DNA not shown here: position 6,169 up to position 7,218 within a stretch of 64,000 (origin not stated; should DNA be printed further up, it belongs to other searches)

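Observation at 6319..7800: Three-copy polymorphic secreted-protein cassette: leader, Cys-rich CPxG-repeat protein, then a secreted protein with a conserved N-terminal module and swapped C-terminal domains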

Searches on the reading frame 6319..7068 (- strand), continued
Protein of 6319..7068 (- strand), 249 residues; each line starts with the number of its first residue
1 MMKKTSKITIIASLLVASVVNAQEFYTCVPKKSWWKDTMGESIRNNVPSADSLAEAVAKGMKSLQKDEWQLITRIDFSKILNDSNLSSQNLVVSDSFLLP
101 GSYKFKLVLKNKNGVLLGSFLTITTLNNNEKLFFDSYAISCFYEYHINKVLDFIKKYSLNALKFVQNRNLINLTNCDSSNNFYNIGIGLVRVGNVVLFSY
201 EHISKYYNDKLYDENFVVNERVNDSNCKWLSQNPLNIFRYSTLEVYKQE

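Call 50: search_protein_families(library=pfam, proteins=[P0107, P0109, P0110, P0087, P0094, P0101, P0073, P0102], max_evalue=0.01)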
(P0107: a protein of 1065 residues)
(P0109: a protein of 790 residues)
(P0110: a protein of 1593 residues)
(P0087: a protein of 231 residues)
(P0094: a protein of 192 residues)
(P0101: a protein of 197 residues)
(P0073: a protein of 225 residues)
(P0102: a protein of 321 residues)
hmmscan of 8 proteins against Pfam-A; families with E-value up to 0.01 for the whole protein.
P0107 (1065 aa): 13 families
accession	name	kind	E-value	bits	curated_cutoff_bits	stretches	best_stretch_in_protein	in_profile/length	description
PF22352.2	K319L-like_PKD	-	3.4e-114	373.5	27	7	293-376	3-84/84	K319L-like, PKD domain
PF18911.6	PKD_4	-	2.1e-22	79.4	27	6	387-472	6-85/85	PKD domain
PF22433.2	MtxA_IG-like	-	1.3e-13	51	26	0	433-467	41-75/83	Magnetotaxis protein MtxA, Immunoglobulin-like domain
PF17747.7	VID27_PH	-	5.1e-10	40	23.2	0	431-474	20-62/109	VID27 PH-like domain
PF18962.6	Por_Secre_tail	-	2.8e-08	34.4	27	1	987-1057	1-69/75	Secretion system C-terminal sorting domain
PF07495.19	Y_Y_Y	-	7.7e-07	29.4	26.6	0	350-376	36-64/65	Y_Y_Y domain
PF02230.22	Abhydrolase_2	-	9.3e-07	29.3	23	1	62-204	10-159/217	Phospholipase/Carboxylesterase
PF14347.11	DUF4399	-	0.00023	21.9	28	0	441-469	54-82/91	Domain of unknown function (DUF4399)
PF20434.5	BD-FAE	-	0.00024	21.1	26.8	1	57-164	4-103/215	BD-FAE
PF02010.21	REJ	-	0.00057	19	25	0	612-709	16-127/452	REJ domain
PF22069.2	Androglobin_IV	-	0.0013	19.1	27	0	444-476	36-68/109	Androglobin, domain IV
PF01738.24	DLH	-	0.0065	16.5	21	0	134-232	81-174/217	Dienelactone hydrolase family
PF00756.26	Esterase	-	0.0098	16.1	22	0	53-161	13-126/251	Putative esterase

P0109 (790 aa): 6 families
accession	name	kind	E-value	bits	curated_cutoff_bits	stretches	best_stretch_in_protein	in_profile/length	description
PF05257.22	CHAP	-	7.4e-11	42.8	26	1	672-759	3-81/81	CHAP domain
PF22352.2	K319L-like_PKD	-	2.3e-06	28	27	0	386-415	46-75/84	K319L-like, PKD domain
PF16967.11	TcfC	-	6.9e-05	22.8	29.4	0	172-206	34-67/68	E-set like domain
PF07495.19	Y_Y_Y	-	0.0005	20.4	26.6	0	388-414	27-52/65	Y_Y_Y domain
PF00877.26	NLPC_P60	-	0.0006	20.2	23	1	678-747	16-73/105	NlpC/P60 family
PF11797.14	WxLIP_HBD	-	0.0015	18.9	28.9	0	282-322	96-134/138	WxL Interacting Protein, host binding domain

P0110 (1593 aa): 13 families
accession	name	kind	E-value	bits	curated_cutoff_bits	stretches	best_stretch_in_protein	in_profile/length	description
PF22352.2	K319L-like_PKD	-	2.6e-202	655.9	27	13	564-646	2-84/84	K319L-like, PKD domain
PF18911.6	PKD_4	-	5.1e-89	292.9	27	10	276-357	3-78/85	PKD domain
PF00801.26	PKD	-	2.5e-39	133.6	23.5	2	284-358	8-76/80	PKD domain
PF18962.6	Por_Secre_tail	-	8.7e-12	45.6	27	1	1517-1590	2-73/75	Secretion system C-terminal sorting domain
PF07495.19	Y_Y_Y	-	1.4e-11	44.5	26.6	0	1468-1500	29-63/65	Y_Y_Y domain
PF21027.3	Sde0182_C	-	1.4e-10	42.1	27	0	576-621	3-40/83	Cellulose-binding protein Sde0182, C-terminal domain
PF02230.22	Abhydrolase_2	-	1.5e-07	31.9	23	1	61-247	13-202/217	Phospholipase/Carboxylesterase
PF18981.6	InlK_D3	-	3.5e-07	30.6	25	0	1083-1119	40-75/75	Internalin K domain (D3/D4)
PF02762.20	Cbl_N3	-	4.4e-06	26.9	25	0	1465-1487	12-36/86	CBL proto-oncogene N-terminus, SH2-like domain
PF15418.12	DUF4625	-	1.3e-05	25.9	27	0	1282-1304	104-126/131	Domain of unknown function (DUF4625)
PF05345.18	He_PIG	-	3.1e-05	24.8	24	0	1282-1309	69-96/96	Putative Ig domain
PF13754.12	Big_3_4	-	4.3e-05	23.8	27.3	0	1084-1109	25-50/106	Domain of unknown function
PF16435.11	DUF5032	-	0.0088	15.8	25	0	325-363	215-253/259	Domain of unknown function (DUF5032)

P0087 (231 aa): 1 family
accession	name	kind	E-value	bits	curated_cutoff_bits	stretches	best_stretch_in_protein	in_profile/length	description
PF00910.28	RNA_helicase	-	0.00082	20.3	21.5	1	16-64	27-73/105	RNA helicase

P0094 (192 aa): 0 families

P0101 (197 aa): 0 families

P0073 (225 aa): 1 family
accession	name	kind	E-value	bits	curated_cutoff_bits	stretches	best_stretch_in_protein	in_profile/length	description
PF07495.19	Y_Y_Y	-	0.0031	17.8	26.6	1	90-122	23-53/65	Y_Y_Y domain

P0102 (321 aa): 0 families

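Call 64: predict_structure(alignment_id=A6)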
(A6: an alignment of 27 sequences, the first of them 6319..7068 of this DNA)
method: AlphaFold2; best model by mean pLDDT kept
length: 249 residues; sequences in the alignment: 27
mean_pLDDT: 80.7   pTM: 0.68
mean pLDDT of the five models: 80.7, 78.5, 77.0, 76.1, 75.2
residues with pLDDT >= 90: 95; 70-90: 87; 50-70: 62; < 50: 5
segments of 3 or more residues with pLDDT < 50: none
pLDDT, mean of each block of 10 residues (from residue 1): 68 66 55 69 65 84 74 95 86 88 97 93 97 94 87 93 83 68 87 96 72 56 62 89 96
secondary structure, 60 per line:
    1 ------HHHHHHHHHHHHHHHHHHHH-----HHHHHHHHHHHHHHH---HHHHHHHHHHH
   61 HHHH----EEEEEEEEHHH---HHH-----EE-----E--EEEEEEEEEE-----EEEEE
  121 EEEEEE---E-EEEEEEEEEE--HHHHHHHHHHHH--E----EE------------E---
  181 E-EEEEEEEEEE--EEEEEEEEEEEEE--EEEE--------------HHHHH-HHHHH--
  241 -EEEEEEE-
elements in order: H7-26 H32-46 H50-64 E69-76 E101-110 E116-126 E132-141 H144-155 E183-192 E195-207 E210-213 H228-232 H234-238 E242-248
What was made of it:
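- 6319..7068 (-): Cassette A gene 2: variable secreted protein, type 1, 249 aa. Signal peptide, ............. module, two helices, then a beta-sandwich ending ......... AF2 pLDDT 80.7 (call 64).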

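Call 71: fold_search(model_id=the predicted structure, library=pdb)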
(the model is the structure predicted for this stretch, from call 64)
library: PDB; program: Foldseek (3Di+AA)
matches with E <= 10: 495; with E <= 0.001: 0
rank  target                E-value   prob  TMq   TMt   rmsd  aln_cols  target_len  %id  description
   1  2wr9_D                7.3e-02  0.10  0.12  0.22  18.2       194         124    6  CRYSTAL STRUCTURE OF BURKHOLDERIA CENOCEPACIA LECTIN (BCLA) COMPLEXED WITH AMAN1-3MAN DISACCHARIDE (released 2009-09-15)
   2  2xr4_A                1.0e-01  0.11  0.12  0.22  15.9       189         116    8  C-terminal domain of BC2L-C Lectin from Burkholderia cenocepacia (released 2011-08-03)
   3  2wr9_B                1.0e-01  0.08  0.12  0.22  17.6       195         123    5  CRYSTAL STRUCTURE OF BURKHOLDERIA CENOCEPACIA LECTIN (BCLA) COMPLEXED WITH AMAN1-3MAN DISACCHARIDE (released 2009-09-15)
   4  2vnv_B                1.1e-01  0.06  0.11  0.18  18.1       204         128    5  Crystal structure of BclA lectin from burkholderia cenocepacia in complex with alpha-methyl-mannoside at 1.7 Angstrom  (released 2008-04-08)
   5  2wra_A                1.2e-01  0.11  0.13  0.24  17.3       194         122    5  BclA lectin from Burkholderia cenocepacia complexed with aMan1(aMan1- 6)-3Man trisaccharide (released 2009-09-29)
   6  2vnv_C                1.2e-01  0.06  0.12  0.18  18.0       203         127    5  Crystal structure of BclA lectin from burkholderia cenocepacia in complex with alpha-methyl-mannoside at 1.7 Angstrom  (released 2008-04-08)
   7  2wr9_C                1.3e-01  0.06  0.11  0.20  17.4       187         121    4  CRYSTAL STRUCTURE OF BURKHOLDERIA CENOCEPACIA LECTIN (BCLA) COMPLEXED WITH AMAN1-3MAN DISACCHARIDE (released 2009-09-15)
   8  3u6g_A                1.6e-01  0.08  0.13  0.22  12.6       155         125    9  Crystal structure of a domain of unknown function, DUF4425 (BVU_3708) from Bacteroides vulgatus ATCC 8482 at 1.35 A re (released 2011-11-02)
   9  1itw_C                2.2e-01  0.05  0.09  0.04  21.9       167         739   16  Crystal structure of the monomeric isocitrate dehydrogenase in complex with isocitrate and Mn (released 2002-12-11)
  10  4aoc_D                2.3e-01  0.06  0.11  0.21  17.2       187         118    4  crystal structure of BC2L-A Lectin from Burkolderia cenocepacia in complex with methyl-heptoside (released 2012-08-15)
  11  2vnv_A                2.5e-01  0.06  0.11  0.20  17.3       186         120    5  Crystal structure of BclA lectin from burkholderia cenocepacia in complex with alpha-methyl-mannoside at 1.7 Angstrom  (released 2008-04-08)
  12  5t9g_A                2.6e-01  0.21  0.13  0.05  10.5       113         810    7  Crystal structure of BuGH2Cwt in complex with Galactoisofagomine (released 2017-09-13)
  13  4aoc_A                2.8e-01  0.05  0.11  0.20  17.0       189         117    4  crystal structure of BC2L-A Lectin from Burkolderia cenocepacia in complex with methyl-heptoside (released 2012-08-15)
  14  2wr9_A                2.8e-01  0.05  0.10  0.20  17.8       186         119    5  CRYSTAL STRUCTURE OF BURKHOLDERIA CENOCEPACIA LECTIN (BCLA) COMPLEXED WITH AMAN1-3MAN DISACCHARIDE (released 2009-09-15)
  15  6g3u_B                3.3e-01  0.06  0.12  0.05  17.7       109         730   16  Structure of Pseudomonas aeruginosa Isocitrate Dehydrogenase, IDH (released 2018-08-01)
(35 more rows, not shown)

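Call 72: fold_search(model_id=the predicted structure, library=viral)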
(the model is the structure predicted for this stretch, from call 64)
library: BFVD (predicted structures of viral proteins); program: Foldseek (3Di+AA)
matches with E <= 10: 761; with E <= 0.001: 0
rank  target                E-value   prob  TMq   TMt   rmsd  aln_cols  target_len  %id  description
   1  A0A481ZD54            6.6e-03  0.23  0.13  0.11  23.7       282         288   12  Uncharacterized protein [Pithovirus LCPAC404]
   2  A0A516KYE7            6.6e-03  0.14  0.12  0.16  19.0       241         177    9  (no name in the UniProt tables at hand)
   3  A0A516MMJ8            1.7e-02  0.15  0.14  0.18  17.9       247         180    6  (no name in the UniProt tables at hand)
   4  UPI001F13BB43         1.9e-02  0.28  0.12  0.16  15.9       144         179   10  (no name look-up for this kind of identifier)
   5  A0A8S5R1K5            2.2e-02  0.38  0.15  0.15  28.9       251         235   10  Uncharacterized protein [Podoviridae sp. ctyhE26]
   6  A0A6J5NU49            5.1e-02  0.10  0.14  0.11  16.2       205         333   10  Uncharacterized protein [uncultured Caudovirales phage]
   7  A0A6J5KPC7            6.0e-02  0.08  0.11  0.04  21.5       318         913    8  Uncharacterized protein [uncultured Caudovirales phage]
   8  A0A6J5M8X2            6.0e-02  0.02  0.06  0.04  23.9       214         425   11  Uncharacterized protein [uncultured Caudovirales phage]
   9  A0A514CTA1            7.6e-02  0.20  0.13  0.20  15.9       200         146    8  Uncharacterized protein [Achromobacter phage Motura]
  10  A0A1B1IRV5            7.6e-02  0.07  0.13  0.12  16.0       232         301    9  (no name in the UniProt tables at hand)
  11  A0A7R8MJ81            8.6e-02  0.25  0.19  0.23  10.3       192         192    7  Uncharacterized protein [Klebsiella phage vB_KvM-Eowyn]
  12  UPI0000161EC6         9.1e-02  0.13  0.15  0.15  22.0       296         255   10  (no name look-up for this kind of identifier)
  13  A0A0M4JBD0            9.1e-02  0.09  0.14  0.11  20.0       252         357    7  (no name in the UniProt tables at hand)
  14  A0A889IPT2            9.6e-02  0.21  0.15  0.21  26.6       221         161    8  (no name in the UniProt tables at hand)
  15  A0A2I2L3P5            9.6e-02  0.21  0.11  0.13  20.0       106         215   17  Uncharacterized protein [Orpheovirus IHUMI-LCC2]
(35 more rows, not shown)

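Call 75: search_solved_structures(query=A8, max_evalue=1, show_alignments=1)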
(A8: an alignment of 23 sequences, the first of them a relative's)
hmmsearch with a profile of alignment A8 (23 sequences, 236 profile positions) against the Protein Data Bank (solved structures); distinct sequences matched with E-value up to 1: 0.

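Call 77: search_protein_families(library=pfam, proteins=[P0091, P0093, P0076, P0095, P0105, P0113], max_evalue=0.1)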
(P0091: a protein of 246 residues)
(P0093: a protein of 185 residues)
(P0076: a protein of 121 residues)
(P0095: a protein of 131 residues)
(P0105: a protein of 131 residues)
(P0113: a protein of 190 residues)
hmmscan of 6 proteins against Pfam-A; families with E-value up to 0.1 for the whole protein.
P0091 (246 aa): 4 families
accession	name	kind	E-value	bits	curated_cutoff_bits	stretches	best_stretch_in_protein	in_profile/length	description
PF07699.19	Ephrin_rec_like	-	7.1e-19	67.8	23.1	5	108-149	1-43/48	Tyrosine-protein kinase ephrin type A/B receptor-like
PF07562.20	NCD3G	-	1.1e-08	35.3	38.9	2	53-94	10-54/54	Nine Cysteines Domain of family 3 GPCR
PF23091.2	TNFR_ELAPOR1_6th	-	2e-05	24.9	33.2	2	125-158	5-36/41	ELAPOR1-like, TNF receptor-like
PF00020.24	TNFR_c6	-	0.038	14.9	29.4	1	137-155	1-19/39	TNFR/NGFR cysteine-rich region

P0093 (185 aa): 5 families
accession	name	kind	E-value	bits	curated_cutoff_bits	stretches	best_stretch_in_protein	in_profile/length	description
PF07699.19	Ephrin_rec_like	-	1.3e-10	41.4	23.1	2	62-105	1-43/48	Tyrosine-protein kinase ephrin type A/B receptor-like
PF23091.2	TNFR_ELAPOR1_6th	-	9.9e-06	25.8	33.2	2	67-96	8-35/41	ELAPOR1-like, TNF receptor-like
PF07562.20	NCD3G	-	0.00011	22.4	38.9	2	73-97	29-52/54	Nine Cysteines Domain of family 3 GPCR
PF02953.20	zf-Tim10_DDP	-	0.0019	18.1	22.3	1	124-158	12-48/64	Tim10/DDP family zinc finger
PF00020.24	TNFR_c6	-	0.0057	17.5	29.4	1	76-99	1-27/39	TNFR/NGFR cysteine-rich region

P0076 (121 aa): 0 families

P0095 (131 aa): 0 families

P0105 (131 aa): 2 families
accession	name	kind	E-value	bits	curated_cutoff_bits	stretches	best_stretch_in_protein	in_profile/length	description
PF12420.13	DUF3671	-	0.0026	17.7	34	1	51-112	42-104/223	Fam-L, Fam-M like protein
PF07818.18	HCNGP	-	0.024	15.6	26.3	0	16-59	48-92/94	HCNGP-like protein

P0113 (190 aa): 0 families
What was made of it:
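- Closest known: Ephrin-receptor-like / TNFR-like / EGF-like cysteine-rich repeats. Same: Two members of the gene-2 family (P0091, P0093) carry true PF07699 repeats (call 77).
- Other family members carry Ephrin_rec_like extracellular Cys repeats on the same N-module (call 77).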

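Call 98: search_dna_similar(query=window:6319-7068:-, collection=phages, mode=protein, max_evalue=0.01, max_rows=10)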
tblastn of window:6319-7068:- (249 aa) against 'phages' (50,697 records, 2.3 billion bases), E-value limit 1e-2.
No match.

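Call 100: search_protein_families(library=padloc, proteins=[window:6319-7068:-, P0067, P0091], max_evalue=0.01)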
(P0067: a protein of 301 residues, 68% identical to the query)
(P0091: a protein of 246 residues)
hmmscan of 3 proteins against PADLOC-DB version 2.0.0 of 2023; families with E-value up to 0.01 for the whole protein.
window:6319-7068:- (249 aa): 0 families

P0067 (301 aa): 0 families

P0091 (246 aa): 0 families
